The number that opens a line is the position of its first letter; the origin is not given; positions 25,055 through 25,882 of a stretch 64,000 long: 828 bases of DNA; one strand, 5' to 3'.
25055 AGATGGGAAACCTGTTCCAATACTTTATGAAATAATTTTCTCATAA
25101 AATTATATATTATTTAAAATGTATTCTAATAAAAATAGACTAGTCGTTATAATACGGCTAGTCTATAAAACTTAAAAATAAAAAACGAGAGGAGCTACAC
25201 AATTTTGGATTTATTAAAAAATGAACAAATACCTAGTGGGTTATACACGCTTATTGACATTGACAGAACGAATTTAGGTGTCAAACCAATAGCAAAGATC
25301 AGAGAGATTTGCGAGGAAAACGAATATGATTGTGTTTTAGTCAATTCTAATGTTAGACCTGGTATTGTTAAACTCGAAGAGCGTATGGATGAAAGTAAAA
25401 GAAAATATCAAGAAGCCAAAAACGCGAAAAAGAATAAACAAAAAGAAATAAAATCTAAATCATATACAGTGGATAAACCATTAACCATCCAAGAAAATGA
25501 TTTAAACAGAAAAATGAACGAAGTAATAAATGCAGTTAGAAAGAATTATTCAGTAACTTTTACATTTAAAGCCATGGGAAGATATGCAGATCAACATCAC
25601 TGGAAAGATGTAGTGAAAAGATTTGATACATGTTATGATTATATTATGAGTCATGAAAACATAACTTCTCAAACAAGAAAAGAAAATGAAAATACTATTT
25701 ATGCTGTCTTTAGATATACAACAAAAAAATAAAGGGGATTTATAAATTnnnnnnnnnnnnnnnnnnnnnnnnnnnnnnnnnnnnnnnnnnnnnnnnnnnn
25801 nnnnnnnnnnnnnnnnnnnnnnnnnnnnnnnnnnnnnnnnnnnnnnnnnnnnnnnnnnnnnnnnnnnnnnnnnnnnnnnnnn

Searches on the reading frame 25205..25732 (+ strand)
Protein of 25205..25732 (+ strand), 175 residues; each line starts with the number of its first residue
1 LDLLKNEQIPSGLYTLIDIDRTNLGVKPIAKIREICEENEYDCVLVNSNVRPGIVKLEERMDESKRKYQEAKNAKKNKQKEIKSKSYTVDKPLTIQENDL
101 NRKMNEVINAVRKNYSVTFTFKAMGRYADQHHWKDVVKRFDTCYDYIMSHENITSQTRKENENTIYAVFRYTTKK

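Call 4: search_protein_families(library=pfam, proteins=[window:25205-25732:+], max_evalue=1)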
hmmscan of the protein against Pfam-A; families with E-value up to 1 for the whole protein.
window:25205-25732:+ (175 aa): 3 families
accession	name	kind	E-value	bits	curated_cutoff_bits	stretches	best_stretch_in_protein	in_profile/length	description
PF05198.21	IF3_N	-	2.6e-09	37.6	26.9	1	6-76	2-69/70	Translation initiation factor IF-3, N-terminal domain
PF07431.17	DUF1512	-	0.016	15.3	25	1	39-116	20-100/177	Protein of unknown function (DUF1512) N-terminal domain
PF03938.19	OmpH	-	0.26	11.9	32.4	0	58-114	39-110/141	Outer membrane protein (OmpH-like)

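Call 5: search_protein_families(library=ncbifam, proteins=[window:25205-25732:+], max_evalue=1)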
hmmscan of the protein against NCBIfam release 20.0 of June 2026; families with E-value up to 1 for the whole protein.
window:25205-25732:+ (175 aa): 3 families
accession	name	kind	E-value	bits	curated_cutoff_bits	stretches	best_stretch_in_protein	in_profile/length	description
TIGR00168.2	infC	equivalog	1.2e-13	51.2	60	1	5-160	7-157/170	translation initiation factor IF-3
NF053532.1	lipo_SCO4651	subfamily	0.068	12.8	65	1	59-126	196-262/277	SCO4651 family lipoprotein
NF049995.1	A1S_2505_Nterm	subfamily_domain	0.095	13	45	1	72-150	24-106/109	A1S_2505 family phage non-structural protein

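Call 6: search_protein_families(library=phrogs, proteins=[window:25205-25732:+], max_evalue=0.1)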
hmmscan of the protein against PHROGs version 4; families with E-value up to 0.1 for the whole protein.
window:25205-25732:+ (175 aa): 4 families
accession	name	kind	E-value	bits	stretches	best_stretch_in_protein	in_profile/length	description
phrog_9787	-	other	4.3e-07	31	1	6-147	7-146/168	translation initiation factor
phrog_968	-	DNA, RNA and nucleotide metabolism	0.0034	17.4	1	66-173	135-242/398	RNA ligase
phrog_3899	-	unknown function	0.036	15.3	1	58-105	49-93/107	-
phrog_34313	-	unknown function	0.08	13.4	0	73-163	71-150/267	-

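Call 9: search_dna_similar(query=window:25205-25732:+, collection=phages, mode=protein, max_rows=40, max_evalue=0.001)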
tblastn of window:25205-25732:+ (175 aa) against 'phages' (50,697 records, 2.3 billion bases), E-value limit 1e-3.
No match.

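Call 15: search_solved_structures(query=window:25205-25732:+, max_evalue=1, show_alignments=3)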
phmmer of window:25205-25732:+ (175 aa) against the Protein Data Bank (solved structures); distinct sequences matched with E-value up to 1: 7.
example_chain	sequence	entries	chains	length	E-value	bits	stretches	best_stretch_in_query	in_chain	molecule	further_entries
5me0_Y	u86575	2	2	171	7.7e-09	38.9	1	2-130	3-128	Translation initiation factor IF-3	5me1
5lmn_X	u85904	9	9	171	3.2e-06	30.4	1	3-127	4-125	Translation initiation factor IF-3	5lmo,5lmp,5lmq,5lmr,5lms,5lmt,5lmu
1tif_A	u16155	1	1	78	0.00062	23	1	2-76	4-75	TRANSLATION INITIATION FACTOR 3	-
8jsg_A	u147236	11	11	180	0.001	22.3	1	16-139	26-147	Translation initiation factor IF-3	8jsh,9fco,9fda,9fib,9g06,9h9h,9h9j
5me0_Z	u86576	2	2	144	0.024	17.8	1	34-139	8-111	Translation initiation factor IF-3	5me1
6h7w_O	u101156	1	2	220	0.83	12.8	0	32-128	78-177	Putative vacuolar protein sorting-associated protein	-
7dsx_B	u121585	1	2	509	0.83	12.8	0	96-144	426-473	Sodium/hydrogen exchanger 1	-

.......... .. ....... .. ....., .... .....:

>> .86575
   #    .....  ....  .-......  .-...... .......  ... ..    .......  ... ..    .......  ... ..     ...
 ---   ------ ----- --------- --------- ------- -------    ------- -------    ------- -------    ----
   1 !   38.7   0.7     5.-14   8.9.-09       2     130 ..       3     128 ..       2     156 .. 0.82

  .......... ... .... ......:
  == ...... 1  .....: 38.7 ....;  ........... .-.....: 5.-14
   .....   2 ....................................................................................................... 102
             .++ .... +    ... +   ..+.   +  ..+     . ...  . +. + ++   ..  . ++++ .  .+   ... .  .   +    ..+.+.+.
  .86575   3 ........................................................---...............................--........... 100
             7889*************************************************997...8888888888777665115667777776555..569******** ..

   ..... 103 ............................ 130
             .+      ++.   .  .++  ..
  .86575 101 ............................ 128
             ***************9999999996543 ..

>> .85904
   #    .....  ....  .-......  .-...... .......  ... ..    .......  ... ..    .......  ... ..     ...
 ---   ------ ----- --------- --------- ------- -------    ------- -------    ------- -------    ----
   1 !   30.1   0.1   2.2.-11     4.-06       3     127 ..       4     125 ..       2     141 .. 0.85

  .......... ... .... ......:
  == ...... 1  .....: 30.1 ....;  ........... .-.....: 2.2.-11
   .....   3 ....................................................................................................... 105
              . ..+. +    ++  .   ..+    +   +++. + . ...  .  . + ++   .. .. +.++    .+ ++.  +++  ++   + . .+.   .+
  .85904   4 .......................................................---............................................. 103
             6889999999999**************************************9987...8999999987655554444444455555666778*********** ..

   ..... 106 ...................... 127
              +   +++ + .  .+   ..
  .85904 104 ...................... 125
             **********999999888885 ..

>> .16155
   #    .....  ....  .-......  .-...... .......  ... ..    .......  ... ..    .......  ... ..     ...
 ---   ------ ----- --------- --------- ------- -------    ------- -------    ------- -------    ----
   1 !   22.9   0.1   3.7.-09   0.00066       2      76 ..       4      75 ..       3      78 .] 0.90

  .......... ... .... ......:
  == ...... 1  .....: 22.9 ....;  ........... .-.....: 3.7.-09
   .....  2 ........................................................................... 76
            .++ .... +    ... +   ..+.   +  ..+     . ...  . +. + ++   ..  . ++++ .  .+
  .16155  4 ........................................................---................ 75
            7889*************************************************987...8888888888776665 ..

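Call 16: find_homologous_proteins(query=window:25205-25732:+, max_evalue=0.001)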
Query window:25205-25732:+ (175 aa): 18 proteins with E <= 0.001 among 48 candidates.
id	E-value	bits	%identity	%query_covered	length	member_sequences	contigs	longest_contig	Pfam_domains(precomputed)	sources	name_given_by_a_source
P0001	5.7e-110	382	99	100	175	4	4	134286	PF05198.22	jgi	jgi:translation initiation factor IF-3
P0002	1.3e-102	359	92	100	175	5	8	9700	PF05198.22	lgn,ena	-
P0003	4.3e-98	344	89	99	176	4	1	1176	PF05198.22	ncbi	-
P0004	6.3e-95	333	85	99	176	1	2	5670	PF05198.22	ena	-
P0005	1.1e-92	326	82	99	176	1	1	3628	PF05198.22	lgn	-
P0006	1.2e-91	323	84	99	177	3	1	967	PF05198.22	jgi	-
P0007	2.6e-91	322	82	99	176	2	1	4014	PF05198.22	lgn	-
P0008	4.4e-91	321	83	99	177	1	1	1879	PF05198.22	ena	-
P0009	1.9e-90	319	80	99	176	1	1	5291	PF05198.22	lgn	-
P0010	1.6e-88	313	78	99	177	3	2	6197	PF05198.22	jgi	-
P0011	4.7e-83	295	83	91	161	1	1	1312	PF05198.22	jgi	jgi:translation initiation factor IF-3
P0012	1.4e-80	287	72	99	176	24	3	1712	PF05198.22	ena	-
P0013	2.0e-77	277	68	99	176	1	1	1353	PF05198.22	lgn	-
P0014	7.2e-77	275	70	98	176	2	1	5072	PF05198.22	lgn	-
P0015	2.6e-76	273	70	98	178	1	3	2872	PF05198.22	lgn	-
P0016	7.7e-69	249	63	99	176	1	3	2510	PF05198.22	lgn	-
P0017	8.8e-69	248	87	75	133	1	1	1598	PF05198.22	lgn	-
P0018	1.3e-65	238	83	75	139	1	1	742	PF05198.22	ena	-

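Call 18: find_encoding_contigs(protein=P0001, flank=10000, max_places=6)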
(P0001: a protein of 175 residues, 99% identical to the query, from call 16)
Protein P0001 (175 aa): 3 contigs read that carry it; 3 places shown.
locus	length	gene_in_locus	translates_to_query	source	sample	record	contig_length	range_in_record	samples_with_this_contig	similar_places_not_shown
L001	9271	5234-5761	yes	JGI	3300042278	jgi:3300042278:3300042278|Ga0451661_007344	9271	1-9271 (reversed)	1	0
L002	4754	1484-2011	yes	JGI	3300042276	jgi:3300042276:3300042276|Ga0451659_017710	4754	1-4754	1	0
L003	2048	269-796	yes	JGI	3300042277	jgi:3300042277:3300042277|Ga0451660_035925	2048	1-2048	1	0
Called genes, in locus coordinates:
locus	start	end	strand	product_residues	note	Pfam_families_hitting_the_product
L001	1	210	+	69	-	?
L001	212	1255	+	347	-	PF00535:Glycos_transf_2, PF10111:Glyco_tranf_2_2 (weak)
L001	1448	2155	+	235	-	PF05970:PIF1, PF13245:AAA_19, PF13604:AAA_30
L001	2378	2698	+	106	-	PF13538:UvrD_C_2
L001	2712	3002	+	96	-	-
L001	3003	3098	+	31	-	-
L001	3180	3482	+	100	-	-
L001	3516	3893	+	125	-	-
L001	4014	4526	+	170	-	-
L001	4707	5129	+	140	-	-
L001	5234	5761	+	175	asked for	PF05198:IF3_N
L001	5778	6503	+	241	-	PF00692:dUTPase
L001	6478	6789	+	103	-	-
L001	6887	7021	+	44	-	-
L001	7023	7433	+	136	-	-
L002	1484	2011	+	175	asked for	PF05198:IF3_N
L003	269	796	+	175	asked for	PF05198:IF3_N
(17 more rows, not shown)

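Call 34: find_related_loci(query=A1, collection=viral_contigs, flank=10000)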
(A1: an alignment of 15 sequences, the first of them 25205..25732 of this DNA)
Query A1 (175 aa) in viral_contigs; peptide patterns used: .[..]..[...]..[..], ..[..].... (x = any residue, [..] = any of these).
97 stretches matched a pattern, but none encodes a relative of the query by tblastn (E <= 1e-3).

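Call 35: find_related_loci(query=A1, collection=metagenome_contigs, flank=3000)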
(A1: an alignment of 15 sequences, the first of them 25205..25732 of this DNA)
Query A1 (175 aa) in metagenome_contigs; peptide patterns used: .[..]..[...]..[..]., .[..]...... (x = any residue, [..] = any of these).
600 stretches matched a pattern (row limit reached: there are more); 2 encode a relative of the query (tblastn E <= 1e-3); 2 distinct loci.
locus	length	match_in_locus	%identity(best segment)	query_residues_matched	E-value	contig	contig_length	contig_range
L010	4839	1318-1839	78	2-175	8e-98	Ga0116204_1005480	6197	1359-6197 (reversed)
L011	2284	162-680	72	3-175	1e-84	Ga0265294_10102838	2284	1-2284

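Call 36: find_encoding_contigs(protein=P0002, flank=10000, max_places=2)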
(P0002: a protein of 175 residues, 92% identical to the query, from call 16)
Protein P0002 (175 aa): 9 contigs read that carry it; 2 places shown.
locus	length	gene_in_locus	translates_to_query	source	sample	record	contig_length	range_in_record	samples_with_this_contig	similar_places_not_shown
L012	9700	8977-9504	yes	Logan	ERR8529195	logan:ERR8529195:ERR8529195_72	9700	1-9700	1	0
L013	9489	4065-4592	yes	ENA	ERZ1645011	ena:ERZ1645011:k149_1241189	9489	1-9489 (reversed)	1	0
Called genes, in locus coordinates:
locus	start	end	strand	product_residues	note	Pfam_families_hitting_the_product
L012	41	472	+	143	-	-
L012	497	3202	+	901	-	-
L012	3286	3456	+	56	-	-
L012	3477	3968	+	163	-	-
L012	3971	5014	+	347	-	PF00535:Glycos_transf_2, PF10111:Glyco_tranf_2_2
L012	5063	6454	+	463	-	PF05970:PIF1, PF13245:AAA_19, PF13604:AAA_30, PF01443:Viral_helicase1 (faint), PF13538:UvrD_C_2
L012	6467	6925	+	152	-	-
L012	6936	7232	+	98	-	-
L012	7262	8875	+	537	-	-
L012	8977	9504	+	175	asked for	PF05198:IF3_N (weak)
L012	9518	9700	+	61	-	?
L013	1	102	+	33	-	?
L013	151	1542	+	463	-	PF05970:PIF1, PF13245:AAA_19, PF13604:AAA_30, PF01443:Viral_helicase1 (faint), PF13538:UvrD_C_2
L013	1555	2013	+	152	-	-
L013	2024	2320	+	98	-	-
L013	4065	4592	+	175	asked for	PF05198:IF3_N (weak)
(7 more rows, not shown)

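Call 37: find_encoding_contigs(protein=P0004, flank=6000, max_places=1)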
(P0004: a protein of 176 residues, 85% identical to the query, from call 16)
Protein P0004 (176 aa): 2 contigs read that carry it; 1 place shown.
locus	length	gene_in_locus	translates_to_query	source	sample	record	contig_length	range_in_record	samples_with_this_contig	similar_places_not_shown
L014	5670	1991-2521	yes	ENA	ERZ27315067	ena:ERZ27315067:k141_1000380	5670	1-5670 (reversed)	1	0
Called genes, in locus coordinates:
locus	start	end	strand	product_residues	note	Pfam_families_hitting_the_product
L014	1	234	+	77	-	?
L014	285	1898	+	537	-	-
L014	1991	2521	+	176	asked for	PF05198:IF3_N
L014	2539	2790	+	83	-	-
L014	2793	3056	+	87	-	-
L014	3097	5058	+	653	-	-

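Call 38: find_encoding_contigs(protein=P0009, flank=6000, max_places=1)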
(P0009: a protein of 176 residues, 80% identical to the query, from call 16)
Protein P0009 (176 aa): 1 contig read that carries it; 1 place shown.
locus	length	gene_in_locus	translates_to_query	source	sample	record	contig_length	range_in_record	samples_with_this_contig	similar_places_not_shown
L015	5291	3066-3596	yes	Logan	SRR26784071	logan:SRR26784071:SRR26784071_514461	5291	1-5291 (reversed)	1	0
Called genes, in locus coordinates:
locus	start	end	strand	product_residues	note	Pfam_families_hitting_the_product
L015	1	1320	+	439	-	?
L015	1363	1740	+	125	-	-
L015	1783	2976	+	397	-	-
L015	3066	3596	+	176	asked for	PF05198:IF3_N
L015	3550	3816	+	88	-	-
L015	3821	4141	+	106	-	-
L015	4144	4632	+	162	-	-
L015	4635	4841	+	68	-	-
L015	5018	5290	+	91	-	?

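Call 39: find_encoding_contigs(protein=P0014, flank=6000, max_places=1)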
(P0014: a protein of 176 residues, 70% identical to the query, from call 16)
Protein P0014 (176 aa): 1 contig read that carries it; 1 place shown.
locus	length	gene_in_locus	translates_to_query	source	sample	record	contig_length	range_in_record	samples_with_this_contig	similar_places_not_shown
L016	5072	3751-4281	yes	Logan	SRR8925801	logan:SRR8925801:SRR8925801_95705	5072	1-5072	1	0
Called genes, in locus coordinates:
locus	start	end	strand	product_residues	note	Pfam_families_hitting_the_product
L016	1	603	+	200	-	?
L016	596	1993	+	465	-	PF05970:PIF1, PF13245:AAA_19, PF13401:AAA_22 (weak), PF13604:AAA_30, PF01443:Viral_helicase1 (faint), PF13538:UvrD_C_2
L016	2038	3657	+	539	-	-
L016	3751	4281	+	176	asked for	PF05198:IF3_N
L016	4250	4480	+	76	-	-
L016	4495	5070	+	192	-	?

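Call 40: find_encoding_contigs(protein=P0016, flank=6000, max_places=1)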
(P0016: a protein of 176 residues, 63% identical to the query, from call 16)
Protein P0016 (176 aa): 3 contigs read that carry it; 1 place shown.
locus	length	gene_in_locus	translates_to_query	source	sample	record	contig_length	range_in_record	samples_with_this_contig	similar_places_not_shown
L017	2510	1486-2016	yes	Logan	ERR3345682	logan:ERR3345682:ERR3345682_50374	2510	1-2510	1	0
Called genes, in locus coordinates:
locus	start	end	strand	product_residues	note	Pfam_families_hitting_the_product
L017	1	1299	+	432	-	?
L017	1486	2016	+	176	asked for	PF05198:IF3_N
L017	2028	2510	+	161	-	?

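Call 42: predict_structure(alignment_id=A1)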
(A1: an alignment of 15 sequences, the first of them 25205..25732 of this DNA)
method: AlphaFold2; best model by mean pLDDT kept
length: 175 residues; sequences in the alignment: 15
mean_pLDDT: 83.1   pTM: 0.50
mean pLDDT of the five models: 83.1, 82.8, 80.2, 73.4, 67.6
residues with pLDDT >= 90: 52; 70-90: 96; 50-70: 24; < 50: 3
segments of 3 or more residues with pLDDT < 50: none
pLDDT, mean of each block of 10 residues (from residue 1): 76 88 89 86 82 81 64 59 85 88 92 91 80 88 92 89 89 74
secondary structure, 60 per line:
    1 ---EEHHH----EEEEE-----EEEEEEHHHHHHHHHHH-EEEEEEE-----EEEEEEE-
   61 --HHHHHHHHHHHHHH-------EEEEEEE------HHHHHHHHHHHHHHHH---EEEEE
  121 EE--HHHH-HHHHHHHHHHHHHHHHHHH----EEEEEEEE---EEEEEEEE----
elements in order: E13-17 E23-28 H29-39 E41-47 E53-59 H63-76 E84-90 H97-112 E116-122 H125-128 H130-148 E153-160 E164-171

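Call 46: fold_search(model_id=the predicted structure, library=pdb)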
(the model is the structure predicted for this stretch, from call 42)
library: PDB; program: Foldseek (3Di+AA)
matches with E <= 10: 941; with E <= 0.001: 20
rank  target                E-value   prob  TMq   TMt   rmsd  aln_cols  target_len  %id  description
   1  9a5a_B                5.9e-13  1.00  0.58  0.59   5.0       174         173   26  Integrative model of YABR-IF3 by crosslinking MS and deep learning (released 2024-09-18)
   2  5lmn_X                6.3e-11  1.00  0.60  0.61   4.9       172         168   17  Structure of bacterial 30S-IF1-IF3-mRNA translation pre-initiation complex (state-1A) (released 2016-10-05)
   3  6rw4_8                2.3e-10  1.00  0.50  0.47   6.3       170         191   17  Structure of human mitochondrial 28S ribosome in complex with mitochondrial IF3 (released 2020-06-03)
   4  9ss1_F3               1.2e-09  1.00  0.59  0.61   4.7       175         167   23  30S ribosomal subunit RimM-KO with IF1 and IF3 (State II) (released 2026-02-04)
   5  5lms_X                1.3e-09  1.00  0.58  0.61   5.0       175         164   17  Structure of bacterial 30S-IF1-IF3-mRNA-tRNA translation pre-initiation complex(state-2C) (released 2016-10-05)
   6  6neq_z                6.4e-09  1.00  0.49  0.44   7.7       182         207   16  Structure of human mitochondrial translation initiation factor 3 bound to the small ribosomal subunit-Class-II (released 2019-02-27)
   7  9ss2_F3               1.4e-08  1.00  0.59  0.62   4.7       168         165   19  30S ribosomal subunit RimM-KO with IF1 and IF3 (State III) (released 2026-02-04)
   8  7pua_IB               2.1e-06  1.00  0.39  0.16  13.1       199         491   12  Middle assembly intermediate of the Trypanosoma brucei mitoribosomal small subunit (released 2022-03-02)
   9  7pub_IB               3.0e-06  1.00  0.36  0.14  13.5       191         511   11  Late assembly intermediate of the Trypanosoma brucei mitoribosomal small subunit (released 2022-05-04)
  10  1tif                  8.2e-06  1.00  0.35  0.75   3.2        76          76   29  TRANSLATION INITIATION FACTOR 3 N-TERMINAL DOMAIN (released 1995-12-07)
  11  8jsh_A                1.4e-05  1.00  0.52  0.54   6.0       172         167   22  Structure of the 30S-body-IF3 complex from Escherichia coli (released 2024-01-24)
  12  9fco_J                3.2e-05  1.00  0.45  0.74   4.1       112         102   19  Structure of E. coli 30S-IF1-IF3-mRNA-Kasugamycin complex (released 2025-03-19)
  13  6vrj_MODEL_1_A        5.6e-05  1.00  0.47  0.80   2.5       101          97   17  Solution structure of Pseudomonas aeruginosa IF3 C-terminal domain (released 2021-02-10)
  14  2crq_MODEL_1_A        7.2e-05  1.00  0.42  0.63   2.7        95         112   19  Solution structure of C-terminal domain of RIKEN cDNA 2810012L14 (released 2005-11-20)
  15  1tig                  1.2e-04  1.00  0.44  0.82   1.9        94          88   21  TRANSLATION INITIATION FACTOR 3 C-TERMINAL DOMAIN (released 1995-12-07)
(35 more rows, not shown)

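Call 47: search_protein_representatives(alignment_id=A1)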
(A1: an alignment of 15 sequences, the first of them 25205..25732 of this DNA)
Query: 15 sequences, 176 profile positions. Proteins with E-value up to 0.001 (for the whole library): 307; up to 1e-10: 6; up to 1e-30: 2. The best 150 are listed.
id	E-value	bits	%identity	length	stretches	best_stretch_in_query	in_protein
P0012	1.4e-94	331.0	-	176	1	1-176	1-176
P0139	5.0e-33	130.5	-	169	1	4-171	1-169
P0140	4.1e-20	88.5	-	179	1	3-169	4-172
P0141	1.5e-18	83.4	-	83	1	4-83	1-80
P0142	2.1e-16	76.4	-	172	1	2-146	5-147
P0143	1.9e-11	60.3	-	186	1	3-121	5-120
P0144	1.5e-09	54.0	-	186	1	6-134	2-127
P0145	1.6e-09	54.0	-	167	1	2-154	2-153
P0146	1.9e-09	53.8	-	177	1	15-155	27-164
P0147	4.9e-09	52.4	-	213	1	7-110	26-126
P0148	6.8e-09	52.0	-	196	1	6-170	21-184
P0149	1.3e-08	51.1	-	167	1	4-161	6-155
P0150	1.8e-08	50.6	-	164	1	6-131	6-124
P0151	2.2e-08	50.3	-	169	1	5-157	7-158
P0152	2.2e-08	50.3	-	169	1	3-127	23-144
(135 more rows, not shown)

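Call 48: search_solved_structures(query=A1, max_evalue=0.01, show_alignments=5)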
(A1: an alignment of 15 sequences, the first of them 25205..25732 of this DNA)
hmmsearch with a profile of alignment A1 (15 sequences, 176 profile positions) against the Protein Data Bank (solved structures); distinct sequences matched with E-value up to 0.01: 4.
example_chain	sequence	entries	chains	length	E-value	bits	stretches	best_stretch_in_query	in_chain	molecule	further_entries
5me0_Y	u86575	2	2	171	4.3e-11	46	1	3-149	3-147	Translation initiation factor IF-3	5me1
5lmn_X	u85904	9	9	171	3.3e-08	36.7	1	1-127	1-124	Translation initiation factor IF-3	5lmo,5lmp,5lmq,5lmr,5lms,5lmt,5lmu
1tif_A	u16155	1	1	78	7.5e-07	32.2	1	3-79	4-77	TRANSLATION INITIATION FACTOR 3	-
8jsg_A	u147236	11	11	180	0.00057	22.8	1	10-141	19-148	Translation initiation factor IF-3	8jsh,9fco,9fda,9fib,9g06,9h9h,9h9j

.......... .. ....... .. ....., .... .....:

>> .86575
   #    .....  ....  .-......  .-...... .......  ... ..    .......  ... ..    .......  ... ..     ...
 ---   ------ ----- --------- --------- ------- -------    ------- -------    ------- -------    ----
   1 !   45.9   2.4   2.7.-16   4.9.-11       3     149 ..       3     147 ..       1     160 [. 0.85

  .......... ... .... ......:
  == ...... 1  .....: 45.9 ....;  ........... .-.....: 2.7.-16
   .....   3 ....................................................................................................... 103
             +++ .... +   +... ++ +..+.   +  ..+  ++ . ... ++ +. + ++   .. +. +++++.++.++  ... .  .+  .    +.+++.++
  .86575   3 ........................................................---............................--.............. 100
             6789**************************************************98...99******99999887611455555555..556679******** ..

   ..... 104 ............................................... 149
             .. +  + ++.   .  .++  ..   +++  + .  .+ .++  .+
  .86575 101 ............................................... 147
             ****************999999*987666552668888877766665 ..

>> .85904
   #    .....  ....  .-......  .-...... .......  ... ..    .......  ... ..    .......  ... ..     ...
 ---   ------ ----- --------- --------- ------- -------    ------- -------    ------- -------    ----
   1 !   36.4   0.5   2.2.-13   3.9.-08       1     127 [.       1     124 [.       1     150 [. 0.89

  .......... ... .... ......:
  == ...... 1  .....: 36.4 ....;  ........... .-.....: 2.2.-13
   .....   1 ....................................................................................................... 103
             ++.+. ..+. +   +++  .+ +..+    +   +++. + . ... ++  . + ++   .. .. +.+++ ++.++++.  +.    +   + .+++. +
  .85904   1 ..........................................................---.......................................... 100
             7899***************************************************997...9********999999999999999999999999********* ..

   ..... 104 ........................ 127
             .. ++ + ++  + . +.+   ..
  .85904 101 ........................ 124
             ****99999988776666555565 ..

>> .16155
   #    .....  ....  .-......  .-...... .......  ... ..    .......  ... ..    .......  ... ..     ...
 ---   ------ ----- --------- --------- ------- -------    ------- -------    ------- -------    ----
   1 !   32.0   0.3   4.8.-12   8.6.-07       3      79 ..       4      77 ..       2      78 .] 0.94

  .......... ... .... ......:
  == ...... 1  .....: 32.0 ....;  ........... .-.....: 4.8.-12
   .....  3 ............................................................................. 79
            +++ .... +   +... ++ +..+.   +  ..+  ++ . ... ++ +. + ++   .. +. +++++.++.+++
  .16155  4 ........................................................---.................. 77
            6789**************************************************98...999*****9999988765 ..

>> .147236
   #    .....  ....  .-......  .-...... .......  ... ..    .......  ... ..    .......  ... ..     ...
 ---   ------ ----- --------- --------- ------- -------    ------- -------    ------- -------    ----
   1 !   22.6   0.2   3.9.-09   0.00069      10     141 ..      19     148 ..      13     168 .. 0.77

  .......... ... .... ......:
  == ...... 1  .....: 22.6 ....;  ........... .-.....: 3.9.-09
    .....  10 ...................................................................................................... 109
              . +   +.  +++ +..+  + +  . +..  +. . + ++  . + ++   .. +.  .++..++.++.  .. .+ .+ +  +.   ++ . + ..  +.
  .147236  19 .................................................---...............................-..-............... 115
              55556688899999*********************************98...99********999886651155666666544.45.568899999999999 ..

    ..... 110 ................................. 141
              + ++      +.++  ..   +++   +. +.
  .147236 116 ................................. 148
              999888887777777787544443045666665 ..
